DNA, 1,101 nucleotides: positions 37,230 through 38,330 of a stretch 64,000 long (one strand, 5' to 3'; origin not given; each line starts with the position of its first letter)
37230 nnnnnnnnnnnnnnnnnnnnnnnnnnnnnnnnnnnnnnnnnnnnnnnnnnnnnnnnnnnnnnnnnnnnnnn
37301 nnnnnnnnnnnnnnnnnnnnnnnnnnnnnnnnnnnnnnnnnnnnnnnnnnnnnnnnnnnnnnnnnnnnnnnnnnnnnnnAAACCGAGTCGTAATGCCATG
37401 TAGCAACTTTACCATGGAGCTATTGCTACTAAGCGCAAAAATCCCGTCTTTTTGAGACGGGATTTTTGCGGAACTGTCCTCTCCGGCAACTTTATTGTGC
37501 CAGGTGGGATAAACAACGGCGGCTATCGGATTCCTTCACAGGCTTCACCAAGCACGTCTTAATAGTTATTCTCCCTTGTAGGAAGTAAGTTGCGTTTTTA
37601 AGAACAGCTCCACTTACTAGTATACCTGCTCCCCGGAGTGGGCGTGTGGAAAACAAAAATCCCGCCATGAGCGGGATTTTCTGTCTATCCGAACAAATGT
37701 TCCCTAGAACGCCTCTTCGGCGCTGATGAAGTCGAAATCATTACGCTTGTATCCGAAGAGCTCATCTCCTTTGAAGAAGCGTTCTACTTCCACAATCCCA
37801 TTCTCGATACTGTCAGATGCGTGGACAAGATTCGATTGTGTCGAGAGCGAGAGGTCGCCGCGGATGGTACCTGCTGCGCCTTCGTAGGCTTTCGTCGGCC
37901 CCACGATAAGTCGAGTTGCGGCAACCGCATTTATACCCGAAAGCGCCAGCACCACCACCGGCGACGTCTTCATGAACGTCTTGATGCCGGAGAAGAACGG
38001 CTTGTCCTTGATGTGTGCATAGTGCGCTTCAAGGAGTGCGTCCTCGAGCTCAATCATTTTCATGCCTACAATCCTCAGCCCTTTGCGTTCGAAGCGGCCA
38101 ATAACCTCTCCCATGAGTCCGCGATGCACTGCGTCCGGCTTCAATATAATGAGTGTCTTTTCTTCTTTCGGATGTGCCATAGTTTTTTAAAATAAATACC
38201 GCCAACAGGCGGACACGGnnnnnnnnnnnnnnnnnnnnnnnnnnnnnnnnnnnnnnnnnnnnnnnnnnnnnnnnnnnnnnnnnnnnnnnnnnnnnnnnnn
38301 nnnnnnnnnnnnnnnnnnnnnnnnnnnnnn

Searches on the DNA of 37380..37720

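Call 11: search_rna_families(source=window, start=37380, end=37720, threshold=evalue, max_evalue=10, show_alignments=3)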
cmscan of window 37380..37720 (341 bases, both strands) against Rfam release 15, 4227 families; matches with E-value up to 10: 14.
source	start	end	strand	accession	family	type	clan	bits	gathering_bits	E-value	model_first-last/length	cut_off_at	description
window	37438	37466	+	RF01772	rnk_pseudo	Cis-reg; leader;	-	22.9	55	0.09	73-100/108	no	Pseudomonas rnk leader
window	37402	37465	+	RF00624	P9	Gene;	-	18.6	43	0.1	1-74/74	no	Pseudomonas sRNA P9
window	37649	37711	-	RF01772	rnk_pseudo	Cis-reg; leader;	-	18.4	55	0.87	1-108/108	no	Pseudomonas rnk leader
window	37613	37684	+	RF00513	Trp_leader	Cis-reg; leader;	-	18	41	0.34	1-100/100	no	Tryptophan operon leader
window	37438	37466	-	RF01772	rnk_pseudo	Cis-reg; leader;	-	18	55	1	73-100/108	no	Pseudomonas rnk leader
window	37656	37680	-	RF00195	RsmY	Gene; sRNA;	CL00106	17.9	57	0.024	98-121/121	no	RsmY RNA family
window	37434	37470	+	RF03573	mir-1954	Gene; miRNA;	-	16.8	99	0.64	17-66/82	no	mir-1954 microRNA precursor family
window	37435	37469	-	RF04344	Plastid-psbA-3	Cis-reg;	CL00153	15.9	48.4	3.6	7-47/57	no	Plastid-psbA-3 3UTR RNA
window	37435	37469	+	RF04344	Plastid-psbA-3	Cis-reg;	CL00153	15.8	48.4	3.7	7-47/57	no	Plastid-psbA-3 3UTR RNA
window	37418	37468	+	RF02450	ncr1175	Gene; sRNA;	-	15.3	60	2.6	1-110/110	no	Bacillus sRNA ncr1175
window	37609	37687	+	RF01772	rnk_pseudo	Cis-reg; leader;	-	14.7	55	5.4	1-108/108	no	Pseudomonas rnk leader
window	37434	37519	-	RF02837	anti-hemB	Gene; sRNA;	-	13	49.5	1.8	1-81/81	no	Burkholderia RNA 7 (anti-hemB)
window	37652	37720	-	RF00513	Trp_leader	Cis-reg; leader;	-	13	41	7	23-100/100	5'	Tryptophan operon leader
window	37434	37470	+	RF03781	mir-4524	Gene; miRNA;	-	12.9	68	9.7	18-67/84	no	mir-4524 microRNA precursor family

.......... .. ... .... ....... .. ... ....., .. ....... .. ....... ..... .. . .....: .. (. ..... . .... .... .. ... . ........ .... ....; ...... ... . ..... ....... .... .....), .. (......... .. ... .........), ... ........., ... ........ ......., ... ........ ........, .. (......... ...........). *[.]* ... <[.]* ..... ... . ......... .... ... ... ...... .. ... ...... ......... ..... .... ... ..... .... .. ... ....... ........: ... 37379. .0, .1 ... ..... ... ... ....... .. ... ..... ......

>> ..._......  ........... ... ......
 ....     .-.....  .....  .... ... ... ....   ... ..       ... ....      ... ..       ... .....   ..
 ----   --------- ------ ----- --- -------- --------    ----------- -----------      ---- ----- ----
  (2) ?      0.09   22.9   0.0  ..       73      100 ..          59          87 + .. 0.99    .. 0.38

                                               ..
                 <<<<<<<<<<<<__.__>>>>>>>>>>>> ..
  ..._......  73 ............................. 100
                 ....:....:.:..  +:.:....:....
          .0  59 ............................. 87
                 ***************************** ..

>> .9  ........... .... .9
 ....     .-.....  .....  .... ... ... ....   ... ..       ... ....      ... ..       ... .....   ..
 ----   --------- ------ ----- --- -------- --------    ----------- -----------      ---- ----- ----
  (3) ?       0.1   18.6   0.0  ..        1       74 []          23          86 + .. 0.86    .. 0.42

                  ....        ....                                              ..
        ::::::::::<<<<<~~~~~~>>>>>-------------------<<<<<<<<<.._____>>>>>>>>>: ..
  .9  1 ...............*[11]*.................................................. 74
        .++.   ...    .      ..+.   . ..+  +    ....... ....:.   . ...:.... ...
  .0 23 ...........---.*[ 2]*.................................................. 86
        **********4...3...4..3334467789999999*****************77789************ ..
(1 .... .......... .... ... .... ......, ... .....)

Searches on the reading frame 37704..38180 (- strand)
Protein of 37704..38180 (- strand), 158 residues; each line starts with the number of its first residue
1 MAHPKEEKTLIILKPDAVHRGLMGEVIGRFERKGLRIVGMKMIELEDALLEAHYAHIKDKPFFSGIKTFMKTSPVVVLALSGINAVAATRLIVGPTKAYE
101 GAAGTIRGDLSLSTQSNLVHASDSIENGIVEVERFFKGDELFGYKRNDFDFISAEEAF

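Call 28: find_encoding_contigs(protein=window:37704-38180:-, flank=2500, max_places=10)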
Protein window:37704-38180:- (158 aa): 24 contigs read that carry it; 7 places shown.
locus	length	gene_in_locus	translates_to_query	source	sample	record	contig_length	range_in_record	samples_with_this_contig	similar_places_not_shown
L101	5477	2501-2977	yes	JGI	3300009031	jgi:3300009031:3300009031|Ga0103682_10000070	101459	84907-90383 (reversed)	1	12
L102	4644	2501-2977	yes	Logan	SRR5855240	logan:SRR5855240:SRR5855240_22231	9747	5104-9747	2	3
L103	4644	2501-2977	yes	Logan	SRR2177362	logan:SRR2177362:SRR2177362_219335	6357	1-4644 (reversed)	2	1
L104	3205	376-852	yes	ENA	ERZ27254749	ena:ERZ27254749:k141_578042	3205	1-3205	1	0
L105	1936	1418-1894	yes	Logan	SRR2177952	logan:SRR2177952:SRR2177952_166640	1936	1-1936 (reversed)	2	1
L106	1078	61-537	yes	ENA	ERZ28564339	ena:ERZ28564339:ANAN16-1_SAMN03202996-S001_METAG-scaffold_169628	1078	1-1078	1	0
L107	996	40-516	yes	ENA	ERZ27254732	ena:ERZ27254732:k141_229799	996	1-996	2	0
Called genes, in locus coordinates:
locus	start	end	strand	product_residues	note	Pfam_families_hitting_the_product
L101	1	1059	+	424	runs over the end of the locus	PF00344:SecY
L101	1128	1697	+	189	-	PF13671:AAA_33, PF00406:ADK, PF13207:AAA_17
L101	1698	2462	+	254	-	PF00557:Peptidase_M24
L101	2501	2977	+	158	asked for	PF00334:NDK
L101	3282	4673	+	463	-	PF00753:Lactamase_B, PF23023:Anti-Pycsar_Apyc1 (weak), PF12706:Lactamase_B_2, PF16661:Lactamase_B_6, PF10996:Beta-Casp, PF07521:RMMBL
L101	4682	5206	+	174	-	PF04229:GrpB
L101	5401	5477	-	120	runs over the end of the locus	-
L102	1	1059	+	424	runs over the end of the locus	PF00344:SecY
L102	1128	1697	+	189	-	PF13671:AAA_33, PF00406:ADK, PF13207:AAA_17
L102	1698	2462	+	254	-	PF00557:Peptidase_M24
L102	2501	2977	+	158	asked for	PF00334:NDK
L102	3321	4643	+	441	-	?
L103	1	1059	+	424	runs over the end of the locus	PF00344:SecY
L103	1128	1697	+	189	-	PF13671:AAA_33, PF00406:ADK, PF13207:AAA_17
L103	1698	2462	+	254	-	PF00557:Peptidase_M24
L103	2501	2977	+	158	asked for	PF00334:NDK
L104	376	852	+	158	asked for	PF00334:NDK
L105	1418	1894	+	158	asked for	PF00334:NDK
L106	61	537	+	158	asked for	PF00334:NDK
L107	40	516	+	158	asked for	PF00334:NDK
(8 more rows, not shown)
